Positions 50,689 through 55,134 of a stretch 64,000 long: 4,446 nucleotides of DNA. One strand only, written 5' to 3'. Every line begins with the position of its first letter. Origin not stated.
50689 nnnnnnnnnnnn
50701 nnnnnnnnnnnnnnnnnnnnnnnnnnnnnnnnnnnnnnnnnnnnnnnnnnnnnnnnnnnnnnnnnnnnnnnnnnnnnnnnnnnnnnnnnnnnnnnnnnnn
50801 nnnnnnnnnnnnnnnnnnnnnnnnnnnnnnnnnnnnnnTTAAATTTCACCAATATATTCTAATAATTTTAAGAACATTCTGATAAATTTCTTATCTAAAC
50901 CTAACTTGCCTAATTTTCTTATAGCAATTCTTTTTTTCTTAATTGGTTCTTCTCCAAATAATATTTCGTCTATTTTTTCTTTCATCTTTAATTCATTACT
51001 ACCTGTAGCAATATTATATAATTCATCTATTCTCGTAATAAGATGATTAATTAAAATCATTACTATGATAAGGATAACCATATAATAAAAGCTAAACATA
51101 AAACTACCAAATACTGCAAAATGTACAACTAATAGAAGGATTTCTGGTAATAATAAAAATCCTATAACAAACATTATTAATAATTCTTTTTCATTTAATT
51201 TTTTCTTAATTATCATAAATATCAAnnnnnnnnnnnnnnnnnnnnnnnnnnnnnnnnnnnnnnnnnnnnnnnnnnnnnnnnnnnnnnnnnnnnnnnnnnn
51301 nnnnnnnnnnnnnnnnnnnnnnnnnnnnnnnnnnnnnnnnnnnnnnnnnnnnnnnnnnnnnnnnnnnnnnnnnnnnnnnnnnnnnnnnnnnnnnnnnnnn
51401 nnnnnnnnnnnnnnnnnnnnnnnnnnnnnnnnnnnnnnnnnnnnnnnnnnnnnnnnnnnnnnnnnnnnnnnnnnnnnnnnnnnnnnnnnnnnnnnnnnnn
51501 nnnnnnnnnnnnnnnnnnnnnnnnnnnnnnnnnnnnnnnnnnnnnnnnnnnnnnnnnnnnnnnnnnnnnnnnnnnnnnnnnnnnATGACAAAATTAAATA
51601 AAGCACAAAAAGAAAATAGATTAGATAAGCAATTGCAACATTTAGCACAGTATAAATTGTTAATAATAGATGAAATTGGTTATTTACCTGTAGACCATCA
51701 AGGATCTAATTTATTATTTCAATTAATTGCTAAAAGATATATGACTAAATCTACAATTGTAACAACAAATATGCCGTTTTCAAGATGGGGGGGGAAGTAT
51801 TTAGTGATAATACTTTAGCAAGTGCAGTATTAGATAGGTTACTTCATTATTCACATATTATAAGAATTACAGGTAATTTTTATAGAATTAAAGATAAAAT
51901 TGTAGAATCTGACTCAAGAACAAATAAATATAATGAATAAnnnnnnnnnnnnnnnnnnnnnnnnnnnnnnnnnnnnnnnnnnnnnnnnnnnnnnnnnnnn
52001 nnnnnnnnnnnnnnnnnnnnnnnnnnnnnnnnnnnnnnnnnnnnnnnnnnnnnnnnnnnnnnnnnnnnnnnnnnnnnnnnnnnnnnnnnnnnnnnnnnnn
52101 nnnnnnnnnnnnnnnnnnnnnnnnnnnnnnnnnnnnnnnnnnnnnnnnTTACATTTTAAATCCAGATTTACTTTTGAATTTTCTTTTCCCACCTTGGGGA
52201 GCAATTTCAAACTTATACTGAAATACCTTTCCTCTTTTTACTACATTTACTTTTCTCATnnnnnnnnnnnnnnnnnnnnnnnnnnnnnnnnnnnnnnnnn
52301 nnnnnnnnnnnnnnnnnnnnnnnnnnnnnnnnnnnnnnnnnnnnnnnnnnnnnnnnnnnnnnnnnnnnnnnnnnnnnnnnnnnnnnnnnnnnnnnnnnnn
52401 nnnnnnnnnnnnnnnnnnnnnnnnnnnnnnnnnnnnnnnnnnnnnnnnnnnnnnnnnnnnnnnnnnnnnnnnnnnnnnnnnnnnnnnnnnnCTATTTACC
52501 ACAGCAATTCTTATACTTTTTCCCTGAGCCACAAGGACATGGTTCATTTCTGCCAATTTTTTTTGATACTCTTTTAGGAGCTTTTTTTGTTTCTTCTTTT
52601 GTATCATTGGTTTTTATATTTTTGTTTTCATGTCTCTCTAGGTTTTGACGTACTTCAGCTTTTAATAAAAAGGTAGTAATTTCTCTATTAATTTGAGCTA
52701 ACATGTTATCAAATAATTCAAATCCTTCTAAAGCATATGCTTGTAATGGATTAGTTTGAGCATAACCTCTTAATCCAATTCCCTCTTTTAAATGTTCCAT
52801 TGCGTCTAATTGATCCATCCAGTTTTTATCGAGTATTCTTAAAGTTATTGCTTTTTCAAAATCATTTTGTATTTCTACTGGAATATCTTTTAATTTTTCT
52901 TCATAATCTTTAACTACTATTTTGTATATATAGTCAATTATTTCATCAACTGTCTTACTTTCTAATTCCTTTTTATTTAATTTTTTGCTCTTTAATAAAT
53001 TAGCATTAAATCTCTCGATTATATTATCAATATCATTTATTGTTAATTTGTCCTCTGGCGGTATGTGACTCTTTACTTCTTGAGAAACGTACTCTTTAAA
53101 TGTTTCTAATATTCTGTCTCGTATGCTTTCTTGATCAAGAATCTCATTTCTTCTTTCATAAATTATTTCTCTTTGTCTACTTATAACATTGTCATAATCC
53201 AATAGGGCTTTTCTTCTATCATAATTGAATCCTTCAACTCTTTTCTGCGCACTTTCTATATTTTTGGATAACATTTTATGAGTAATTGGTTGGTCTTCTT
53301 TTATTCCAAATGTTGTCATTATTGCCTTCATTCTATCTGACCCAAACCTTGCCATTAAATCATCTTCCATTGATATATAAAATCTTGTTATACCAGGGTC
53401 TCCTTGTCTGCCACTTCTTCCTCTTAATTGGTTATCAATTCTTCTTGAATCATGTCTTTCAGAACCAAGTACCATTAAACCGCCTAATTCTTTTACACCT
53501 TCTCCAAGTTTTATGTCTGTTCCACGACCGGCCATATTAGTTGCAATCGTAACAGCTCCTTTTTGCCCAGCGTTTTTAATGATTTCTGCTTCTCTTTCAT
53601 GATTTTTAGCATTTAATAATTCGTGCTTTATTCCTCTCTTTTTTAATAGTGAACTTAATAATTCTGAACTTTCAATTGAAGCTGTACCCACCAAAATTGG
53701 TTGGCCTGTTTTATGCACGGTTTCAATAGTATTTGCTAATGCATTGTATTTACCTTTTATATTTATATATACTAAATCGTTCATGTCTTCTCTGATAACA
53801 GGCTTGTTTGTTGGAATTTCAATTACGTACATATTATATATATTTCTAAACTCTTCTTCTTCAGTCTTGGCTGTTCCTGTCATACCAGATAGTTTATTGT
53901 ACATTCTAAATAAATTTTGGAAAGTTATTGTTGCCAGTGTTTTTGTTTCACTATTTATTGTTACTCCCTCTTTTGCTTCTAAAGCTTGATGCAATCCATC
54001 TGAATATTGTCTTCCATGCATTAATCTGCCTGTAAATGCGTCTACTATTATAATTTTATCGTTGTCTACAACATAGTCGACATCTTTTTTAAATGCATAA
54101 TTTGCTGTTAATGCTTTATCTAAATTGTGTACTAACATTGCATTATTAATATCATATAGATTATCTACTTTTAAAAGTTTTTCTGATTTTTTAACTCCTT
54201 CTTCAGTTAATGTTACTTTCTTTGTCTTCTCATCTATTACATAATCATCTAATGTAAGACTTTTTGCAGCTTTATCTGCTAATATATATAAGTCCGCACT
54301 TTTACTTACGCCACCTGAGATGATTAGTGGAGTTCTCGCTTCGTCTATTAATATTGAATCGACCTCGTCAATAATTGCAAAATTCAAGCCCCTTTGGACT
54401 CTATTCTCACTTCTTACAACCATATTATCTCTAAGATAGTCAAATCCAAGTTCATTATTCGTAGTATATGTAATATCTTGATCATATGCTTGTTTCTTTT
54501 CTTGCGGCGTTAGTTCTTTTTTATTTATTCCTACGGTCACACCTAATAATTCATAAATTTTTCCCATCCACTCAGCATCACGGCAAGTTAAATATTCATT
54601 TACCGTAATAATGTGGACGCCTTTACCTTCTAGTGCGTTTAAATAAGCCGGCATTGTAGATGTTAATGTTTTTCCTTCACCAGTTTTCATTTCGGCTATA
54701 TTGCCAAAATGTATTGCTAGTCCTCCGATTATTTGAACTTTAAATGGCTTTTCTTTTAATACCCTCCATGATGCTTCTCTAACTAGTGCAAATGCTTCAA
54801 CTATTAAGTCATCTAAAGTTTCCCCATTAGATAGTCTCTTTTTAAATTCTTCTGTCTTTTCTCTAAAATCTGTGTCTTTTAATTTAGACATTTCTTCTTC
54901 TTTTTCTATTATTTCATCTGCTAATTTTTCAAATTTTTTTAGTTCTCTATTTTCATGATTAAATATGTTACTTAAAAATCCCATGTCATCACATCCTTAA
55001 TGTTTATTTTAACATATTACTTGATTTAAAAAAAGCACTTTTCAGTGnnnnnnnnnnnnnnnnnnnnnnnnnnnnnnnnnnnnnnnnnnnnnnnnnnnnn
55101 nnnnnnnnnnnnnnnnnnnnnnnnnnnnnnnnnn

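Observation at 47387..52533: Degenerate integrative element(s) targeting the 3' end of secA, with the SecA zinc-finger terminus duplicated as an att repeat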

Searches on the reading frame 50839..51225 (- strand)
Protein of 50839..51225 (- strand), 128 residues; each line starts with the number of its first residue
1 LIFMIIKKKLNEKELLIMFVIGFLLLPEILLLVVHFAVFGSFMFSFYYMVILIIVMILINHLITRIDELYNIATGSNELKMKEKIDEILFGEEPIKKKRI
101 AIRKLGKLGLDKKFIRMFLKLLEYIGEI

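Call 6: search_protein_families(library=pfam, proteins=[window:50839-51225:-], max_evalue=0.01)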
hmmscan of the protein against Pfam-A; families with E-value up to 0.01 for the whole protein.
window:50839-51225:- (128 aa): 0 families

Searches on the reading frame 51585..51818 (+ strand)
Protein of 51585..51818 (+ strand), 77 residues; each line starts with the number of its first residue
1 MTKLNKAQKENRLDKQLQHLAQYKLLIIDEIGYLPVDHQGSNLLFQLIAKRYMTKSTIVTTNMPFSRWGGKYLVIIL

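Call 6: search_protein_families(library=pfam, proteins=[window:51585-51818:+], max_evalue=0.01)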
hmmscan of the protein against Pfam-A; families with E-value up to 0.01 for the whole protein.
window:51585-51818:+ (77 aa): 1 family
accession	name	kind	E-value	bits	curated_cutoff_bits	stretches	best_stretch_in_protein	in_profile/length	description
PF01695.23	IstB_IS21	-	1.9e-20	73.8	24.1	1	2-69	133-200/238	IstB-like ATP binding protein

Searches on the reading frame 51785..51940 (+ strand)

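Call 6: search_protein_families(library=pfam, proteins=[window:51785-51940:+], max_evalue=0.01)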
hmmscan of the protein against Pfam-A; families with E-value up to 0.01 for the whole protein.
window:51785-51940:+ (51 aa): 1 family
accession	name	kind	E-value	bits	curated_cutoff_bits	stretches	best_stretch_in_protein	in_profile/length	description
PF01695.23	IstB_IS21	-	6.1e-10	39.4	24.1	1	3-38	200-235/238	IstB-like ATP binding protein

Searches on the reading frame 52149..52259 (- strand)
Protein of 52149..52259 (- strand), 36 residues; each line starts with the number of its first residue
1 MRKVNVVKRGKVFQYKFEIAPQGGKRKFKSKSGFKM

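Call 6: search_protein_families(library=pfam, proteins=[window:52149-52259:-], max_evalue=0.01)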
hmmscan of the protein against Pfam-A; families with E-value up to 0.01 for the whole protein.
window:52149-52259:- (36 aa): 1 family
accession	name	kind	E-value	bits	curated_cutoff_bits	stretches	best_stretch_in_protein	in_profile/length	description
PF14657.12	Arm-DNA-bind_4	-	0.0015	18.5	22.3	1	13-35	4-26/47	Arm DNA-binding domain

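Call 41: search_protein_families(library=phrogs, proteins=[window:52149-52259:-], max_evalue=0.1)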
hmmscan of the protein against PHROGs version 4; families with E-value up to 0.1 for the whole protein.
window:52149-52259:- (36 aa): 1 family
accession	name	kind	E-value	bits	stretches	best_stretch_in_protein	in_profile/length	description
phrog_26960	-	unknown function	0.0018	19.5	1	3-35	8-40/146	-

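Call 63: search_protein_families(library=pfam, proteins=[L084:5968-6201:+, L089:5924-6175:+], max_evalue=0.01)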
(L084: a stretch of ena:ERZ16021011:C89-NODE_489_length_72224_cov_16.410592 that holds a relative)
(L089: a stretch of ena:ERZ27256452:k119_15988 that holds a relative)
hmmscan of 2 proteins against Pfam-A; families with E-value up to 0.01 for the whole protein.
L084:5968-6201:+ (77 aa): 1 family
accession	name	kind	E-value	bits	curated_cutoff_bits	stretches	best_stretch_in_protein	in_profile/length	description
PF12728.13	HTH_17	-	1.7e-11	44.6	27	1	7-51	2-47/51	Helix-turn-helix domain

L089:5924-6175:+ (83 aa): 1 family
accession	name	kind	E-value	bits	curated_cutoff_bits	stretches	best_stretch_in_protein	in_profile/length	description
PF12728.13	HTH_17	-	1.3e-11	45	27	1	7-52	2-48/51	Helix-turn-helix domain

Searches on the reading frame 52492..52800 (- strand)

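Call 63: search_protein_families(library=pfam, proteins=[window:52492-52800:-], max_evalue=0.01)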
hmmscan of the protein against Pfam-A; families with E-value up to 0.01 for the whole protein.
window:52492-52800:- (102 aa): 2 families
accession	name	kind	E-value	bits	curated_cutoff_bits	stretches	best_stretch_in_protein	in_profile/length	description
PF07516.18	SecA_SW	-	2.7e-15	57.4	26.7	1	1-48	152-199/200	SecA Wing and Scaffold domain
PF02810.21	SEC-C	-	2.5e-10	40.4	20.4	1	84-102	1-19/19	SEC-C motif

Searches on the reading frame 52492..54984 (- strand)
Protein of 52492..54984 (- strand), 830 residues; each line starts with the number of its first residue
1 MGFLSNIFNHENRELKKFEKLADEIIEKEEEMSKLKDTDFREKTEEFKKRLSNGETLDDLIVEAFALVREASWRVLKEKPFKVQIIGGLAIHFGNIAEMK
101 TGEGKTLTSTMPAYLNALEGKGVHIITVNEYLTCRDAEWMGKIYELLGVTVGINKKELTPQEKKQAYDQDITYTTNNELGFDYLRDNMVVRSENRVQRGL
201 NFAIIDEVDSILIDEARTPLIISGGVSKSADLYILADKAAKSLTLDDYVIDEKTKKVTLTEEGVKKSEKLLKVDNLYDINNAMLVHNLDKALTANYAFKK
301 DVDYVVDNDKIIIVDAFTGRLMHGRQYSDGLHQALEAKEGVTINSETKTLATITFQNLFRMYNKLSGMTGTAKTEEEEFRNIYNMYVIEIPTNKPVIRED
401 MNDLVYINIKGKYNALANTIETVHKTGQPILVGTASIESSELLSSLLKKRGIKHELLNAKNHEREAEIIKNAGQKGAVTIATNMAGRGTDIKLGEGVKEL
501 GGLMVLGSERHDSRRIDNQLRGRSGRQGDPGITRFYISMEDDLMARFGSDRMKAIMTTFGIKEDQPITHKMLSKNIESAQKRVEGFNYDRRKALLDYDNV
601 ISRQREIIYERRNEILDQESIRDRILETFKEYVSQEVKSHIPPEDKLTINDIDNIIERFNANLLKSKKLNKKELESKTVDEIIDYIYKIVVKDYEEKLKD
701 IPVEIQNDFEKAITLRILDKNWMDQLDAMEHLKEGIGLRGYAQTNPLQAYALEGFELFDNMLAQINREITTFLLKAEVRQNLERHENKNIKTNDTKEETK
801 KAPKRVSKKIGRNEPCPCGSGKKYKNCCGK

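Call 5: find_related_loci(query=window:52492-54984:-, collection=genome_contigs, flank=10000)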
Query window:52492-54984:- (830 aa) in genome_contigs; peptide patterns used: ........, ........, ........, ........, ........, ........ (x = any residue, [..] = any of these).
600 stretches matched a pattern (row limit reached: there are more); 594 encode a relative of the query (tblastn E <= 1e-3); the best 80 are kept; 80 distinct loci.
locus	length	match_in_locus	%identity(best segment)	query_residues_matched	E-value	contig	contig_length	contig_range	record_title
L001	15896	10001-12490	94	1-830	0e+0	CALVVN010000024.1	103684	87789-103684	MAG: uncultured Bacilli bacterium isolate E08__bin87 genome assembly, contig: E08__k127_399106, whole genome shotgun seq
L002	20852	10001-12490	78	1-830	0e+0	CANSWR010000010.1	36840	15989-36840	MAG TPA_asm: uncultured Firmicutes bacterium isolate SRR15510241_bin.26_metawrap_v1.3_MAG genome assembly, contig: NODE.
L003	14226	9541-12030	79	1-830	0e+0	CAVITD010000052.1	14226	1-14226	uncultured Eubacteriales bacterium isolate H07681-L1_cleanbin_000053 genome assembly, contig: Spades_H07681-L1_contig_28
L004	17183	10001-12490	78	1-830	0e+0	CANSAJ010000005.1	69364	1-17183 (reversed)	MAG TPA_asm: uncultured Firmicutes bacterium isolate SRR15510223_bin.34_metawrap_v1.3_MAG genome assembly, contig: NODE.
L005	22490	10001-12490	76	1-830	0e+0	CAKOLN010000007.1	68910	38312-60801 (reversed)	MAG: uncultured Bacilli bacterium isolate REFINED_METABAT215_TOP10_CONTIGS_1500_ASSEMBLY_K77_MERGED__Hadza_MoBio_hadza-A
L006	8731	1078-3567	76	1-830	0e+0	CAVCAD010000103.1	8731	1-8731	Bacteroidaceae bacterium isolate SRR8978363_cleanbin_000006 genome assembly, contig: Spades_SRR8978363_contig_446, whole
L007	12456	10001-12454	74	1-818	0e+0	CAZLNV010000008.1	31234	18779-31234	MAG TPA_asm: uncultured Muribaculaceae bacterium isolate SRP192927_co1_652 genome assembly, contig: NODE_2449_length_312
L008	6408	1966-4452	75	1-830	0e+0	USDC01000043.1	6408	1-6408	uncultured Tenericutes bacterium isolate UMGS1611 genome assembly, contig: NODE_4928_length_6408_cov_3.088777, whole gen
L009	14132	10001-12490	73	1-830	0e+0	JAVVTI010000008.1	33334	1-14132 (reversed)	MAG: Bacilli bacterium isolate CGS10Y2-bin24 NODE_1184_length_33334_cov_312.579945, whole genome shotgun sequence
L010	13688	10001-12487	66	1-830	0e+0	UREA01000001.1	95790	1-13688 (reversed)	uncultured Tenericutes bacterium isolate UMGS910 genome assembly, contig: NODE_65_length_95790_cov_5.450879, whole genom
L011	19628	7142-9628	66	1-830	0e+0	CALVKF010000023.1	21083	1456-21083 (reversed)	MAG: uncultured Bacilli bacterium isolate BRZ_BL__bin6 genome assembly, contig: BRZ_BL__NODE_2605_length_21083_cov_8.593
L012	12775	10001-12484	67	1-830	0e+0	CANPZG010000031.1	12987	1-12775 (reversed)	MAG: uncultured Bacilli bacterium isolate Lapin-005__bin107 genome assembly, contig: Lapin-005__NODE_6576_length_12987_c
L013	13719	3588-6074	67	1-830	0e+0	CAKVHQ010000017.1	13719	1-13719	MAG: uncultured Clostridia bacterium isolate REFINED_METABAT215_TOP10_CONTIGS_1500_ASSEMBLY_K77_MERGED__Hadza_MoBio_hadz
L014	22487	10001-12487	67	1-830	0e+0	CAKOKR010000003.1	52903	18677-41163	MAG: uncultured Bacilli bacterium isolate REFINED_METABAT215_TOP10_CONTIGS_1500_ASSEMBLY_K77_MERGED__Hadza_MoBio_hadza-A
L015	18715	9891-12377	67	1-830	0e+0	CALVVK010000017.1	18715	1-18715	MAG: uncultured Bacilli bacterium isolate BRZ_CE__bin71 genome assembly, contig: BRZ_CE__NODE_3984_length_18715_cov_5.27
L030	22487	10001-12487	66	1-830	0e+0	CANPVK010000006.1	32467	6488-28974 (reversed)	MAG: uncultured Bacilli bacterium isolate Lapin-001__bin29 genome assembly, contig: Lapin-001__NODE_1679_length_32467_co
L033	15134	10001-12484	65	1-830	0e+0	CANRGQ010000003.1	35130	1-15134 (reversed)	MAG: uncultured Bacilli bacterium isolate Lapin-021__bin69 genome assembly, contig: Lapin-021__NODE_1394_length_35130_co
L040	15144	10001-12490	66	1-830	0e+0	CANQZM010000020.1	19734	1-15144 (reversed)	MAG: uncultured Bacilli bacterium isolate Lapin-017__bin14 genome assembly, contig: Lapin-017__NODE_1500_length_19734_co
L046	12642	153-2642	66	1-830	0e+0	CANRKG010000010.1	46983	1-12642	MAG: uncultured Bacilli bacterium isolate Lapin-020__bin59 genome assembly, contig: Lapin-020__NODE_779_length_46983_cov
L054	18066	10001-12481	64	4-830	0e+0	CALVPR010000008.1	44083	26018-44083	MAG: uncultured Bacilli bacterium isolate BRZ_EF__bin109 genome assembly, contig: BRZ_EF__NODE_1261_length_44083_cov_10.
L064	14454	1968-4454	64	1-830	0e+0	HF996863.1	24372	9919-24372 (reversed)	Clostridium sp. CAG:710 genomic scaffold, scf95, whole genome shotgun sequence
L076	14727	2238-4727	64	1-830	0e+0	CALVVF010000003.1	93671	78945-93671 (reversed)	MAG: uncultured Bacilli bacterium isolate BRZ_QR__bin83 genome assembly, contig: BRZ_QR__NODE_141_length_93671_cov_8.792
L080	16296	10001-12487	65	1-830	0e+0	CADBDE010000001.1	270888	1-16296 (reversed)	MAG: uncultured Erysipelotrichaceae bacterium isolate RUG13868 genome assembly, contig: RUG13868_asm_1, whole genome sho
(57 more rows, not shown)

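Call 59: search_protein_families(library=pfam, proteins=[L040:12815-14521:+, L046:2843-3595:+, L030:12741-13850:+, L033:12681-13298:+, L033:13341-14645:+, L064:4757-5887:+, L064:5880-6743:+, L076:5045-6079:+, L054:12768-13793:+, L080:12679-13248:+], max_evalue=0.001)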
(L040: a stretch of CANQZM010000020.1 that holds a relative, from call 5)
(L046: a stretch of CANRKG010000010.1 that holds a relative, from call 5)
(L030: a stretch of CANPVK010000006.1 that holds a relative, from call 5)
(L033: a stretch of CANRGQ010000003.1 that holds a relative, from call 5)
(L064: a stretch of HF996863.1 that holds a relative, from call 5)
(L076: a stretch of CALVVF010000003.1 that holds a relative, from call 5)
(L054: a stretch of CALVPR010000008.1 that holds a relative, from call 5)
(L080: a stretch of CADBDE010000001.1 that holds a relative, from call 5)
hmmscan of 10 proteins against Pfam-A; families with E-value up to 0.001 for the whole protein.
L040:12815-14521:+ (569 aa): 2 families
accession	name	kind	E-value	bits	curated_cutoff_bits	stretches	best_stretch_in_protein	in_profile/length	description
PF04055.27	Radical_SAM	-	2.4e-09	38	29.5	1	298-403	2-120/166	Radical SAM superfamily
PF00805.28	Pentapeptide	-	0.00018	21.4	20.2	0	69-103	2-38/40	Pentapeptide repeats (8 copies)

L046:2843-3595:+ (251 aa): 8 families
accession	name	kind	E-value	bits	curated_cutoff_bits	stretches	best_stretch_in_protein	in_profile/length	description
PF13561.12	adh_short_C2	-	5.8e-55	186.9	27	1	16-248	5-235/236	Enoyl-(Acyl carrier protein) reductase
PF00106.31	adh_short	-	8.9e-49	166.1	26.6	1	9-201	2-193/195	short chain dehydrogenase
PF08659.16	KR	-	2.6e-15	57.2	22.6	1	10-121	3-117/180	KR domain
PF23441.1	SDR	-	3.3e-10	40.2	27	1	6-250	6-257/258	SDR-like rossmann domain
PF02719.21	Polysacc_synt_2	-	4.7e-08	33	20.2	1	10-111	1-103/293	Polysaccharide biosynthesis protein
PF01370.27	Epimerase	-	1.2e-06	28.5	20.9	1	10-95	1-74/240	NAD dependent epimerase/dehydratase family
PF04321.23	RmlD_sub_bind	-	1.7e-05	24.5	27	1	10-111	3-77/287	RmlD substrate binding domain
PF16363.11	GDP_Man_Dehyd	-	2.2e-05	24.5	27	1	11-82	1-77/332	GDP-mannose 4,6 dehydratase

L030:12741-13850:+ (370 aa): 0 families

L033:12681-13298:+ (206 aa): 0 families

L033:13341-14645:+ (435 aa): 0 families

L064:4757-5887:+ (377 aa): 1 family
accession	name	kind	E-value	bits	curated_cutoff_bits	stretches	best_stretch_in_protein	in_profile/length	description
PF01555.25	N6_N4_Mtase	-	3.6e-42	145.3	26.7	1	143-369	1-220/221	DNA methylase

L064:5880-6743:+ (288 aa): 1 family
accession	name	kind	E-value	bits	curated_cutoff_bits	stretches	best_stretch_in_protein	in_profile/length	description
PF09516.16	RE_CfrBI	-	4.2e-34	118.5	25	1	6-249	2-253/257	CfrBI restriction endonuclease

L076:5045-6079:+ (345 aa): 2 families
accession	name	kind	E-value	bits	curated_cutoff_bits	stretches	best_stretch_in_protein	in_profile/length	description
PF12358.13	DUF3644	-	9.3e-56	188.7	27.6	1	9-177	2-179/183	Domain of unknown function (DUF3644)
PF18740.7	EC042_2821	-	2.5e-15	57.2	24.9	1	228-312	1-97/97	EC042_2821-like Restriction Endonuclease-like domain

L054:12768-13793:+ (342 aa): 0 families

L080:12679-13248:+ (190 aa): 0 families
